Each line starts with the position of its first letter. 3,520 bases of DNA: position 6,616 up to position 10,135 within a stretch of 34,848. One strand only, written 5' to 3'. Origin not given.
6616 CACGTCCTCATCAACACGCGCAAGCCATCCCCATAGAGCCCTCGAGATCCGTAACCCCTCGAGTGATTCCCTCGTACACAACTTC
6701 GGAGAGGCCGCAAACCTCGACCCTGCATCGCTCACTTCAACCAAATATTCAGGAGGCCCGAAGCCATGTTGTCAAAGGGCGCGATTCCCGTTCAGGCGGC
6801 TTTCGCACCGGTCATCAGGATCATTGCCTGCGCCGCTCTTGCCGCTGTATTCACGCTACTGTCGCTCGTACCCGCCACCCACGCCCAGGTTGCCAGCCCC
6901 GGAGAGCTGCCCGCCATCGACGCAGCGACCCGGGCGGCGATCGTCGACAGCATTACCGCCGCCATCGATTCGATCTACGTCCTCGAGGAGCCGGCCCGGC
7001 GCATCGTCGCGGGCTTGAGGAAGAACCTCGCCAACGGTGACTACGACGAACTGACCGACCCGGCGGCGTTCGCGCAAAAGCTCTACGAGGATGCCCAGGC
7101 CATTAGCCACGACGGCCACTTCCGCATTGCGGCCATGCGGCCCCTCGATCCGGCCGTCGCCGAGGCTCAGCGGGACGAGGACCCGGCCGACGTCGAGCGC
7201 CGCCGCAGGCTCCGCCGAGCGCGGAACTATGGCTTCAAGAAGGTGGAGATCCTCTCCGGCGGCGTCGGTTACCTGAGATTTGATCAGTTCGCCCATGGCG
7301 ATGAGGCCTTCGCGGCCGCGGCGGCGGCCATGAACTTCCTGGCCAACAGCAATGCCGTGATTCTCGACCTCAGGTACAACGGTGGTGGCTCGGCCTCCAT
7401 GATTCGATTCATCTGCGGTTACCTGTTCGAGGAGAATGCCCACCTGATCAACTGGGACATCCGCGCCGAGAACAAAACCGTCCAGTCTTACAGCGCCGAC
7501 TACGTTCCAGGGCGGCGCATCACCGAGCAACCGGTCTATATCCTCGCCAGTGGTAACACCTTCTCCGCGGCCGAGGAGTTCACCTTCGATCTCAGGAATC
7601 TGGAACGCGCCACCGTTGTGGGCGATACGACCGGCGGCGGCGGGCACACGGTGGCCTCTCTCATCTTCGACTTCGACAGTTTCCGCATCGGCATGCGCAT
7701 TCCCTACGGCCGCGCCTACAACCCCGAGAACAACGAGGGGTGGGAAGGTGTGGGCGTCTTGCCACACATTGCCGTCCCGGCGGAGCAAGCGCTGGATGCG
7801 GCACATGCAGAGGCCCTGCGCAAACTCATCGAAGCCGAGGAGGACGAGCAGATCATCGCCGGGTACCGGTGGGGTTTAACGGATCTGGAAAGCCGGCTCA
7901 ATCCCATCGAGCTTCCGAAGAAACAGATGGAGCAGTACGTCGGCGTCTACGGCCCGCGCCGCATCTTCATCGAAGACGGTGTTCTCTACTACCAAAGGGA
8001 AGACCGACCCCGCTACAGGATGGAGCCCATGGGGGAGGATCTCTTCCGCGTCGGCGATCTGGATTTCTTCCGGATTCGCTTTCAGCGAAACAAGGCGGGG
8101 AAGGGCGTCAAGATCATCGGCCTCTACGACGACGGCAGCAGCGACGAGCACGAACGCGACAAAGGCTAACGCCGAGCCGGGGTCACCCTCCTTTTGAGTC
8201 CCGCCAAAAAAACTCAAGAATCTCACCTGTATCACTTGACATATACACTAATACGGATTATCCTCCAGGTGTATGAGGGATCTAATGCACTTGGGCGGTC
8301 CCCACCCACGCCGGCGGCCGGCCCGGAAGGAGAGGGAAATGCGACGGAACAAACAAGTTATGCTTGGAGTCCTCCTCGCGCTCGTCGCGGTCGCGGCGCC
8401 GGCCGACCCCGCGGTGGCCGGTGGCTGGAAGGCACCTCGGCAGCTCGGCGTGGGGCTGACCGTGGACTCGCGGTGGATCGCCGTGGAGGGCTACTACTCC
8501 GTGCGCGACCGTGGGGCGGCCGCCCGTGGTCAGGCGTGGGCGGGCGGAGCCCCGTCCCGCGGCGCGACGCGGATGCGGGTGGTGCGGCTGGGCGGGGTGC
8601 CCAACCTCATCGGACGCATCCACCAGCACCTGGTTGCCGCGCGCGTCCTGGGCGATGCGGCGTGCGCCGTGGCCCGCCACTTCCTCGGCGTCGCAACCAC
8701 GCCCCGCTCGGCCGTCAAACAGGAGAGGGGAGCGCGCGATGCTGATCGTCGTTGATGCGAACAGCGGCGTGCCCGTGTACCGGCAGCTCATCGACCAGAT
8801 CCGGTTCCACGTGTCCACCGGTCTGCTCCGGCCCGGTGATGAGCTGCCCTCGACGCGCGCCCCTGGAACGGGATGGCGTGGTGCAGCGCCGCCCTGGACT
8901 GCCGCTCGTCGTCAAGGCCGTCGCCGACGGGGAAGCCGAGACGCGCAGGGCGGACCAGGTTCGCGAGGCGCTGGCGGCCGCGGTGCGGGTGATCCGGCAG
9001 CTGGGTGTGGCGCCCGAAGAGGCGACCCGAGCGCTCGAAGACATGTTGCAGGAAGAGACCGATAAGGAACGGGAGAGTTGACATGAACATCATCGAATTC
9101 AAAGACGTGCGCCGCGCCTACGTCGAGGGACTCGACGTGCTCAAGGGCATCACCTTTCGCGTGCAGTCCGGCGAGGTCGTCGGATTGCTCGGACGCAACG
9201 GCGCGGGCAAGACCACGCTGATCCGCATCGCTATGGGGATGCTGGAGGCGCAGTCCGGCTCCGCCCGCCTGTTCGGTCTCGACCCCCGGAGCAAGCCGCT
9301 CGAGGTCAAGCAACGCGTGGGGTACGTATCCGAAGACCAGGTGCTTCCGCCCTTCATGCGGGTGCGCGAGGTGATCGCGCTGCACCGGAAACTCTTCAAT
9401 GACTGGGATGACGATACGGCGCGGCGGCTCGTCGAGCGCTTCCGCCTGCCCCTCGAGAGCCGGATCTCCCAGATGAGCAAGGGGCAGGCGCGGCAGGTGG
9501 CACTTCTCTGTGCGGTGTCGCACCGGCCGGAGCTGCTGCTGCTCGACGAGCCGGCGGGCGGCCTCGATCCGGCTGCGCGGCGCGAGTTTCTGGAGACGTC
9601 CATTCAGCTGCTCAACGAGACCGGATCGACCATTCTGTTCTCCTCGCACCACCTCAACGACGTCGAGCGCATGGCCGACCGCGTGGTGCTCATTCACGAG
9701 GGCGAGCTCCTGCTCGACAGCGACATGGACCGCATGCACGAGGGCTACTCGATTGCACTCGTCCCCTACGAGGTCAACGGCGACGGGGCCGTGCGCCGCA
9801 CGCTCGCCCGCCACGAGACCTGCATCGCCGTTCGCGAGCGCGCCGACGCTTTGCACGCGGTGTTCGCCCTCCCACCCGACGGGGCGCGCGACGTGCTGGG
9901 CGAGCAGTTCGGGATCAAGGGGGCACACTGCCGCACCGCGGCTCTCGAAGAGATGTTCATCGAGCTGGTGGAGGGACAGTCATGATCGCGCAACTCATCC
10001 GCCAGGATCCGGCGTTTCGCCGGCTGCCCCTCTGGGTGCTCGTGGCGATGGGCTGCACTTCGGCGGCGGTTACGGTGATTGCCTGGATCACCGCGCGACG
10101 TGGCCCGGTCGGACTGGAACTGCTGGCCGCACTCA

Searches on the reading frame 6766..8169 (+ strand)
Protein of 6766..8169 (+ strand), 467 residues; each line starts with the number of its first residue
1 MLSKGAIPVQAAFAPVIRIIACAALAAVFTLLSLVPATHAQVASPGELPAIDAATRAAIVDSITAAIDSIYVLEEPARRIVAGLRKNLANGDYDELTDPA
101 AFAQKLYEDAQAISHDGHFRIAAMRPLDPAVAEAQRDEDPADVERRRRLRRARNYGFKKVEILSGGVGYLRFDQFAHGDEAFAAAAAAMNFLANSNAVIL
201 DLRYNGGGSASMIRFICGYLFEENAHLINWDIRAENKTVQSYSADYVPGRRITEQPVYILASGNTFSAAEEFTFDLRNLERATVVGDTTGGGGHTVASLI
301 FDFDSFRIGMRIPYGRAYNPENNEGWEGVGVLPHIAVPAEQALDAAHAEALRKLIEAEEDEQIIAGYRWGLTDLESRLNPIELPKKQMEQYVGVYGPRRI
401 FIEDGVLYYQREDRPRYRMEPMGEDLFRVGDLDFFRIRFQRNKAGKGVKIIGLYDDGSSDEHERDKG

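Call 13: search_protein_families(library=ncbifam, proteins=[window:6766-8169:+], max_evalue=0.001)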
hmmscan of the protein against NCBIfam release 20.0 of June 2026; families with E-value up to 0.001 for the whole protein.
window:6766-8169:+ (467 aa): 10 families
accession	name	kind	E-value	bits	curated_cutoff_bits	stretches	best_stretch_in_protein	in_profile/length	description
TIGR00225.1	prc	subfamily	2.3e-11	43.4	218.6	1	164-343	150-320/335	C-terminal processing peptidase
NF045589.1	Cterm_S41_CtpB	exception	7e-10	38.1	633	1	166-341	219-384/416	carboxyl-terminal processing protease CtpB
NF045588.1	Cterm_S41_CtpA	exception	9.4e-10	37.9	625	1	166-340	215-379/401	carboxyl-terminal processing protease CtpA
TIGR03900.1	prc_long_Delta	hypoth_equivalog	1e-08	33.7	660.95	1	160-293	232-362/973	MXAN_5808 family serine peptidase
NF045590.1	Cterm_S41_CtpC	exception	4.2e-08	32.4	665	1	158-295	209-340/418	carboxyl-terminal processing protease CtpC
NF058627.1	S41_Gfo1087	equivalog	2.1e-07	30.2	455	1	165-302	222-375/489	GFO_1087 family putative carboxy terminal peptidase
NF033424.1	chlamy_CPAF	equivalog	5.8e-07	28.5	250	0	254-335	456-536/564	protease-like activity factor CPAF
NF045591.1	Cterm_S41_CtpZ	exception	2.8e-06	26.3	525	1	137-294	184-335/403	carboxyl-terminal processing protease CtpZ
NF008388.1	PRK11186.1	exception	6.8e-06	24.7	825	1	194-294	384-479/663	carboxy terminal-processing peptidase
NF051464.1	tail_spec_CT441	exception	0.00029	19.7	700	1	165-293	352-481/645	tail-specific protease Tsp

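Call 14: search_protein_families(library=pfam, proteins=[window:6766-8169:+], max_evalue=0.001)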
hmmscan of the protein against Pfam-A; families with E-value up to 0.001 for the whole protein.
window:6766-8169:+ (467 aa): 2 families
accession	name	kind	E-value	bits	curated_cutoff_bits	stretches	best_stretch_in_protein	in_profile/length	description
PF03572.23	Peptidase_S41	-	1.7e-23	83.5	24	1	167-337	2-165/165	Peptidase family S41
PF11918.13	Peptidase_S41_N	-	6.1e-07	30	26.6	1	57-141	19-103/129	N-terminal domain of Peptidase_S41 in eukaryotic IRBP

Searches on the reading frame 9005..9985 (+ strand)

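Call 13: search_protein_families(library=ncbifam, proteins=[window:9005-9985:+], max_evalue=0.001)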
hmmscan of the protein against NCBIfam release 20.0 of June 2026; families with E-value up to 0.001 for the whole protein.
window:9005-9985:+ (326 aa): 185 families (the best 25 are shown)
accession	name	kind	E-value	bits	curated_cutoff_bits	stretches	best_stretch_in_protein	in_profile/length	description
NF047565.1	PSM_export_PmtA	equivalog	1.1e-48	165.9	350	1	29-250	2-221/282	phenol-soluble modulin export ABC transporter ATP-binding protein PmtA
TIGR01188.1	drrA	subfamily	2.6e-42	145.2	312.45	1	43-238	6-205/302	daunorubicin resistance ABC transporter, ATP-binding protein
NF033858.1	ABC2_perm_RbbA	equivalog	2.1e-41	141.8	1050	1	15-239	252-479/909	ribosome-associated ATPase/putative transporter RbbA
TIGR03522.1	GldA_ABC_ATP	equivalog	9e-39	133.7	402.6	1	30-257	3-232/301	gliding motility-associated ABC transporter ATP-binding subunit GldA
TIGR03864.1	PQQ_ABC_ATP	hypoth_equivalog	3.4e-35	121.6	302.25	1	31-245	3-220/236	ABC transporter, ATP-binding subunit, PQQ-dependent alcohol dehydrogenase system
NF010060.0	PRK13537.1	equivalog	5.2e-35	120.8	521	1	24-321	10-307/314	nodulation factor ABC transporter ATP-binding protein NodI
NF010059.0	PRK13536.1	equivalog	3.9e-33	114.6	549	1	22-239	36-256/342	nodulation factor ABC transporter ATP-binding protein NodI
TIGR04521.1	ECF_ATPase_2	equivalog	1.2e-32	113.1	330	1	30-243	1-231/279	energy-coupling factor transporter ATPase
TIGR03410.1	urea_trans_UrtE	equivalog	1.8e-31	109.4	285.8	1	32-246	3-221/230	urea ABC transporter ATP-binding subunit UrtE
TIGR03375.1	type_I_sec_LssB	subfamily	4e-31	108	693.1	1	29-243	465-687/696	type I secretion system permease/ATPase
TIGR04406.1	LPS_export_lptB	equivalog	6.4e-30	104.2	240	1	32-245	4-223/239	LPS export ABC transporter ATP-binding protein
TIGR01288.1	nodI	equivalog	1.8e-29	102.7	424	1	30-239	5-217/303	nodulation factor ABC transporter ATP-binding protein NodI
NF008420.0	PRK11247.1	equivalog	3.2e-29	101.9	395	1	31-242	14-219/257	aliphatic sulfonates ABC transporter ATP-binding protein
TIGR02315.1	ABC_phnC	equivalog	7.6e-29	100.8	266.1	1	29-244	1-233/243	phosphonate ABC transporter ATP-binding protein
TIGR03740.1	galliderm_ABC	subfamily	8.6e-29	100.8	309.75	1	32-243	3-210/223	lantibiotic protection ABC transporter ATP-binding subunit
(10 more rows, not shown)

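Call 14: search_protein_families(library=pfam, proteins=[window:9005-9985:+], max_evalue=0.001)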
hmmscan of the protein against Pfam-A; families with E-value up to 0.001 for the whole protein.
window:9005-9985:+ (326 aa): 2 families
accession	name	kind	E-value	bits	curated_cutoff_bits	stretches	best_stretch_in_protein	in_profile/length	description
PF00005.33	ABC_tran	-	2.8e-27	96.4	25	1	46-184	1-136/137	ABC transporter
PF13304.12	AAA_21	-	1.7e-12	48.5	27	1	138-217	221-300/304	AAA domain, putative AbiEii toxin, Type IV TA system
